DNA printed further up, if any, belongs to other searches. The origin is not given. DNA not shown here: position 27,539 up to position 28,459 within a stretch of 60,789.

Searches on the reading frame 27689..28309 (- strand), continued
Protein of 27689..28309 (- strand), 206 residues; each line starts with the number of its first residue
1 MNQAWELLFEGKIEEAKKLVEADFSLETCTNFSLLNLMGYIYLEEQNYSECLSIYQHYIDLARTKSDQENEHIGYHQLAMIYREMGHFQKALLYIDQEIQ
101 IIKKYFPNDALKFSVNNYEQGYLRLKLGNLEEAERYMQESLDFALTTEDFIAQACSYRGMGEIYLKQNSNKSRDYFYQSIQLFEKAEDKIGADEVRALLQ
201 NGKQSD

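Call 48: find_encoding_contigs(protein=P0138, flank=1600, max_places=10)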
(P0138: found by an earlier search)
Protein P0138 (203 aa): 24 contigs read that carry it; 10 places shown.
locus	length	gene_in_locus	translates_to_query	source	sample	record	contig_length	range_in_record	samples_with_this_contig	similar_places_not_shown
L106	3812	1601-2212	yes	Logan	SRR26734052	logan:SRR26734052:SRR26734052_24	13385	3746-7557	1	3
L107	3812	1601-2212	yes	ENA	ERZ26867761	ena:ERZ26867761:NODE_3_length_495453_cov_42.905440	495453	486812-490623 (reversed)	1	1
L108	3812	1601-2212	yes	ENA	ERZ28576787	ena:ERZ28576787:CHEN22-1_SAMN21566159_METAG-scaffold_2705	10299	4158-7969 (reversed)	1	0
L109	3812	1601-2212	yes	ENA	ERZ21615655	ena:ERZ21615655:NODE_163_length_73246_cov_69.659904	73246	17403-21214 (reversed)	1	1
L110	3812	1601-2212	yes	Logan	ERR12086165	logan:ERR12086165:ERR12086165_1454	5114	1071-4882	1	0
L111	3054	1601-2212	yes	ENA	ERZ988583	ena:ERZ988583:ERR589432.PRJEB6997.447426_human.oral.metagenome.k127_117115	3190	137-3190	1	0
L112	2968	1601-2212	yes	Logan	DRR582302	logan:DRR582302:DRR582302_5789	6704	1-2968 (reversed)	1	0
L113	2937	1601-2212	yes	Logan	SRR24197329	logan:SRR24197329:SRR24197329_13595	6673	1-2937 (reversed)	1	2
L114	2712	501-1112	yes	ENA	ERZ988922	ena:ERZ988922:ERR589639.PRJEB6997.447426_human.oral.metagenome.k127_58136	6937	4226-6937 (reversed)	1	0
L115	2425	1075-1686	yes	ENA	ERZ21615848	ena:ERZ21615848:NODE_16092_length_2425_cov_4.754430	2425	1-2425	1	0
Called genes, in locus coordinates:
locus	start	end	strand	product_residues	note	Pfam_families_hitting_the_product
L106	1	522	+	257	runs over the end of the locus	PF10127:RlaP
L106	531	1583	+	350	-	-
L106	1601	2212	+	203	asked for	PF07719:TPR_2 (faint), PF13181:TPR_8 (faint), PF13431:TPR_17 (faint), PF17874:TPR_MalT (weak), PF13424:TPR_12, PF13176:TPR_7 (faint), PF13424:TPR_12 (weak)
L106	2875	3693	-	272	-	PF09323:DUF1980, PF21537:DUF1980_C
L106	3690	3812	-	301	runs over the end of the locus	PF03773:ArsP_1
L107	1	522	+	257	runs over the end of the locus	PF10127:RlaP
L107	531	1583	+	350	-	-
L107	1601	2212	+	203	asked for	PF07719:TPR_2 (faint), PF13181:TPR_8 (faint), PF13431:TPR_17 (faint), PF17874:TPR_MalT (weak), PF13424:TPR_12, PF13176:TPR_7 (faint), PF13424:TPR_12 (weak)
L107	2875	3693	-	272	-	PF09323:DUF1980, PF21537:DUF1980_C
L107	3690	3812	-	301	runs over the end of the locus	PF03773:ArsP_1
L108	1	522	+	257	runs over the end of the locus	PF10127:RlaP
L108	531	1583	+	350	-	-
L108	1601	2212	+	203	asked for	PF07719:TPR_2 (faint), PF13181:TPR_8 (faint), PF13431:TPR_17 (faint), PF17874:TPR_MalT (weak), PF13424:TPR_12, PF13176:TPR_7 (faint), PF13424:TPR_12 (weak)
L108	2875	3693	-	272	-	PF09323:DUF1980, PF21537:DUF1980_C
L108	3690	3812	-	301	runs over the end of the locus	PF03773:ArsP_1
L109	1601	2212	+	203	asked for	PF07719:TPR_2 (faint), PF13181:TPR_8 (faint), PF13431:TPR_17 (faint), PF17874:TPR_MalT (weak), PF13424:TPR_12, PF13176:TPR_7 (faint), PF13424:TPR_12 (weak)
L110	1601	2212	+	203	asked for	PF07719:TPR_2 (faint), PF13181:TPR_8 (faint), PF13431:TPR_17 (faint), PF17874:TPR_MalT (weak), PF13424:TPR_12, PF13176:TPR_7 (faint), PF13424:TPR_12 (weak)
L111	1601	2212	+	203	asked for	PF07719:TPR_2 (faint), PF13181:TPR_8 (faint), PF13431:TPR_17 (faint), PF17874:TPR_MalT (weak), PF13424:TPR_12, PF13176:TPR_7 (faint), PF13424:TPR_12 (weak)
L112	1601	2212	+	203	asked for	PF07719:TPR_2 (faint), PF13181:TPR_8 (faint), PF13431:TPR_17 (faint), PF17874:TPR_MalT (weak), PF13424:TPR_12, PF13176:TPR_7 (faint), PF13424:TPR_12 (weak)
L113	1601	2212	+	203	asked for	PF07719:TPR_2 (faint), PF13181:TPR_8 (faint), PF13431:TPR_17 (faint), PF17874:TPR_MalT (weak), PF13424:TPR_12, PF13176:TPR_7 (faint), PF13424:TPR_12 (weak)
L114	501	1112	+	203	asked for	PF07719:TPR_2 (faint), PF13181:TPR_8 (faint), PF13431:TPR_17 (faint), PF17874:TPR_MalT (weak), PF13424:TPR_12, PF13176:TPR_7 (faint), PF13424:TPR_12 (weak)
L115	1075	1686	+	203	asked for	PF07719:TPR_2 (faint), PF13181:TPR_8 (faint), PF13431:TPR_17 (faint), PF17874:TPR_MalT (weak), PF13424:TPR_12, PF13176:TPR_7 (faint), PF13424:TPR_12 (weak)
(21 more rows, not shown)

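Call 49: find_encoding_contigs(protein=P0122, flank=1600, max_places=10)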
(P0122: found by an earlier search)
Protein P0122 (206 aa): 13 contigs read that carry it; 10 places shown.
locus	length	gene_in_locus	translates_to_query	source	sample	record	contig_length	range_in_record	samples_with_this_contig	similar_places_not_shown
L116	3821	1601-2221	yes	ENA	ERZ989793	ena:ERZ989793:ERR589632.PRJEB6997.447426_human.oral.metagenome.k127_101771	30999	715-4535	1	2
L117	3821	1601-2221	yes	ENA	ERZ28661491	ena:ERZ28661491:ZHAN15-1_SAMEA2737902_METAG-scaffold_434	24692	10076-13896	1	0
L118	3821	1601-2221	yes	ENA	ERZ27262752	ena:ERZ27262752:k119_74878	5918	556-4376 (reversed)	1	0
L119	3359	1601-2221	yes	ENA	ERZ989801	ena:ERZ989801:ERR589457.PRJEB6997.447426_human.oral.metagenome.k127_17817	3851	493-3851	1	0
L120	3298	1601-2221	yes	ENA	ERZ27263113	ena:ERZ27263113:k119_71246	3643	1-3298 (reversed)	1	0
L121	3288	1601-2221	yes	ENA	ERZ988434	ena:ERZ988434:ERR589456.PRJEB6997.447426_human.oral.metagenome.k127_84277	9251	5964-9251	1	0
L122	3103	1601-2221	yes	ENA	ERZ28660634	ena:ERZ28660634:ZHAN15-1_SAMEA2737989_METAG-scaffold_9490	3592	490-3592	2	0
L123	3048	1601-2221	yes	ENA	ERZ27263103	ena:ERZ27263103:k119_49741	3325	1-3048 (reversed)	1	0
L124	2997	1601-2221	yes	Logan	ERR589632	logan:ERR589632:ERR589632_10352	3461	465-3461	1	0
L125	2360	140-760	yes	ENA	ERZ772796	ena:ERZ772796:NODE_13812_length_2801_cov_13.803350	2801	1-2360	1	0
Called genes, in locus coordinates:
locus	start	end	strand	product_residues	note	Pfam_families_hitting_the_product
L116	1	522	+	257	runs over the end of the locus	PF10127:RlaP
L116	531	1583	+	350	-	-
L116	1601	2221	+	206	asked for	PF07719:TPR_2 (faint), PF13181:TPR_8 (faint), PF17874:TPR_MalT (weak), PF13424:TPR_12 (weak), PF13176:TPR_7 (faint), PF13374:TPR_10 (faint), PF13424:TPR_12 (weak)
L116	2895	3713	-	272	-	PF09323:DUF1980, PF21537:DUF1980_C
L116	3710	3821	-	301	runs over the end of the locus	PF03773:ArsP_1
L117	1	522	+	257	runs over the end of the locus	PF10127:RlaP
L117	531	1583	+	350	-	-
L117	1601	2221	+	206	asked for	PF07719:TPR_2 (faint), PF13181:TPR_8 (faint), PF17874:TPR_MalT (weak), PF13424:TPR_12 (weak), PF13176:TPR_7 (faint), PF13374:TPR_10 (faint), PF13424:TPR_12 (weak)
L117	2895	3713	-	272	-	PF09323:DUF1980, PF21537:DUF1980_C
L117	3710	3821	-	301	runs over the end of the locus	PF03773:ArsP_1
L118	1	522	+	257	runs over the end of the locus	PF10127:RlaP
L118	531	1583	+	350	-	-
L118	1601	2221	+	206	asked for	PF07719:TPR_2 (faint), PF13181:TPR_8 (faint), PF17874:TPR_MalT (weak), PF13424:TPR_12 (weak), PF13176:TPR_7 (faint), PF13374:TPR_10 (faint), PF13424:TPR_12 (weak)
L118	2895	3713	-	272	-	PF09323:DUF1980, PF21537:DUF1980_C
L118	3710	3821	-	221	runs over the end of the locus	?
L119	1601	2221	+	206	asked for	PF07719:TPR_2 (faint), PF13181:TPR_8 (faint), PF17874:TPR_MalT (weak), PF13424:TPR_12 (weak), PF13176:TPR_7 (faint), PF13374:TPR_10 (faint), PF13424:TPR_12 (weak)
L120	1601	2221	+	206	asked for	PF07719:TPR_2 (faint), PF13181:TPR_8 (faint), PF17874:TPR_MalT (weak), PF13424:TPR_12 (weak), PF13176:TPR_7 (faint), PF13374:TPR_10 (faint), PF13424:TPR_12 (weak)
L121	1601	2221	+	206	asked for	PF07719:TPR_2 (faint), PF13181:TPR_8 (faint), PF17874:TPR_MalT (weak), PF13424:TPR_12 (weak), PF13176:TPR_7 (faint), PF13374:TPR_10 (faint), PF13424:TPR_12 (weak)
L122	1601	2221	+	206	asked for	PF07719:TPR_2 (faint), PF13181:TPR_8 (faint), PF17874:TPR_MalT (weak), PF13424:TPR_12 (weak), PF13176:TPR_7 (faint), PF13374:TPR_10 (faint), PF13424:TPR_12 (weak)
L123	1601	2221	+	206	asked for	PF07719:TPR_2 (faint), PF13181:TPR_8 (faint), PF17874:TPR_MalT (weak), PF13424:TPR_12 (weak), PF13176:TPR_7 (faint), PF13374:TPR_10 (faint), PF13424:TPR_12 (weak)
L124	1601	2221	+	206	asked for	PF07719:TPR_2 (faint), PF13181:TPR_8 (faint), PF17874:TPR_MalT (weak), PF13424:TPR_12 (weak), PF13176:TPR_7 (faint), PF13374:TPR_10 (faint), PF13424:TPR_12 (weak)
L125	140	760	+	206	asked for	PF07719:TPR_2 (faint), PF13181:TPR_8 (faint), PF17874:TPR_MalT (weak), PF13424:TPR_12 (weak), PF13176:TPR_7 (faint), PF13374:TPR_10 (faint), PF13424:TPR_12 (weak)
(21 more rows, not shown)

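Call 60: search_protein_families(library=padloc, proteins=[window:27689-28309:-], max_evalue=0.001)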
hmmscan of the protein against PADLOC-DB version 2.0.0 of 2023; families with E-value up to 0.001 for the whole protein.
window:27689-28309:- (206 aa): 1 family
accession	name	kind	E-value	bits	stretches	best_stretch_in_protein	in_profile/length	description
PDLC01169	TPR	-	3.1e-11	41.1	1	33-104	110-181/252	TPR repeats containing protein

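Call 61: search_solved_structures(query=window:27689-28309:-, max_evalue=0.01)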
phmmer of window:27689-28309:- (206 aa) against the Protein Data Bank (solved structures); distinct sequences matched with E-value up to 0.01: 28.
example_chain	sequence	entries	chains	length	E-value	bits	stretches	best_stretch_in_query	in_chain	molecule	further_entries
3gw4_A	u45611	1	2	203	2.6e-16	63.5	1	36-199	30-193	Uncharacterized protein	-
3ro2_A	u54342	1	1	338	9.8e-11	45.3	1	51-194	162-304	G-protein-signaling modulator 2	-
4g2v_A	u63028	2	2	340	1e-10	45.3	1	51-194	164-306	G-protein-signaling modulator 2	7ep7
6hc2_A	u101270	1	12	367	4.2e-10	43.3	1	52-193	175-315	G-protein-signaling modulator 2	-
5a6c_A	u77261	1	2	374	6.9e-10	42.6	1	52-193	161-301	G-PROTEIN-SIGNALING MODULATOR 2, AFADIN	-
3sf4_A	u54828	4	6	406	7e-10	42.5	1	52-193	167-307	G-protein-signaling modulator 2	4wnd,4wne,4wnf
4wng_A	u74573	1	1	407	7e-10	42.5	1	52-193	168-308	G-protein-signaling modulator 2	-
4jhr_A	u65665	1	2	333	5e-08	36.5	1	51-194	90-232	G-protein-signaling modulator 2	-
7obi_A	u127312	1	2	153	4.3e-07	33.4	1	30-101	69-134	CTPR-rv4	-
5a7d_B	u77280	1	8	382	7.3e-07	32.7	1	50-196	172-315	PINS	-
4a1s_A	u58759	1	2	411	2.5e-06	31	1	50-196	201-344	PARTNER OF INSCUTEABLE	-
6mfv_A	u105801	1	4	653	3.3e-06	30.5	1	37-157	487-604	tetratricopeptide repeat sensor PH0952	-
3ro3_A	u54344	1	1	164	5.1e-06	29.9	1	79-194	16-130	G-protein-signaling modulator 2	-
9mk9_B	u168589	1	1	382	2.3e-05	27.8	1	20-142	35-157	Interferon-induced protein with tetratricopeptide repeats 3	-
7t7t_A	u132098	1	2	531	7.8e-05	26.1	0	119-191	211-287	Protein TONSOKU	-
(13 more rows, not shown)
